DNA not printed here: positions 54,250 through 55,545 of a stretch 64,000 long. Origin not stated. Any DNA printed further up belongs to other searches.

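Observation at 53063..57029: WecA-family initiator + DPPR-synthase-like UbiA enzyme + GT-C-like membrane protein: possible polyprenyl-phosphate-pentose glycosylation pathway next to pilin genes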

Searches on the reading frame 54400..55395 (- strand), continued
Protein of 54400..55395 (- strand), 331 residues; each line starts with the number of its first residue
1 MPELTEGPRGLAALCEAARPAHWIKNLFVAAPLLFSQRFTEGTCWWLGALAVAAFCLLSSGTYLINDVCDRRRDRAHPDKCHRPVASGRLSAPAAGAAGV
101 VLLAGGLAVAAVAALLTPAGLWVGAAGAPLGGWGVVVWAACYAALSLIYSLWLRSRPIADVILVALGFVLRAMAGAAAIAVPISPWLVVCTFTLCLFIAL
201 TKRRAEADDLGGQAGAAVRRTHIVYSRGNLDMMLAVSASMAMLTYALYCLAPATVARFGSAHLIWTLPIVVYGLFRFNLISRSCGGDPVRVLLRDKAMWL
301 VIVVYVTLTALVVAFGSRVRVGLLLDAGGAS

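Call 101: search_protein_families(library=pfam, proteins=[L110:2695-5814:+, L110:8184-9068:+, L110:7160-7912:+], max_evalue=1)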
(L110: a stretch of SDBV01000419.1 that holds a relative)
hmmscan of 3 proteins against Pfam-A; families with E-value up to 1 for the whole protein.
L110:2695-5814:+ (1040 aa): 2 families
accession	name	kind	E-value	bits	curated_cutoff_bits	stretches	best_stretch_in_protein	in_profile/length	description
PF25275.1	Golvesin_C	-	0.016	15.7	31.6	1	388-508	25-131/132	Golvesin C-terminal domain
PF03934.19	T2SSK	-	0.044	14.6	24.2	1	851-864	1-14/63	Type II secretion system (T2SS), protein K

L110:8184-9068:+ (295 aa): 1 family
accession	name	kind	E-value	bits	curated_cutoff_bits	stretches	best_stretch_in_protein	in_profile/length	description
PF07963.17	N_methyl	-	1.9e-05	24.5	21.2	1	18-39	6-27/27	Prokaryotic N-terminal methylation motif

L110:7160-7912:+ (251 aa): 4 families
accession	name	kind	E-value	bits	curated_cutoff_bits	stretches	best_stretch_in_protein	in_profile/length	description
PF00535.33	Glycos_transf_2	-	4.8e-36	124.7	23.3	1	12-179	1-167/168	Glycosyl transferase family 2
PF13506.12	Glyco_transf_21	-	3.9e-06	26.9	21.7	1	81-179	18-117/174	Glycosyl transferase family 21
PF13641.12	Glyco_tranf_2_3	-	3.7e-05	24.3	27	1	9-143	2-135/230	Glycosyltransferase like family 2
PF10111.15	Glyco_tranf_2_2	-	0.003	17.5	27.3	1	12-104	1-92/276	Glycosyltransferase like family 2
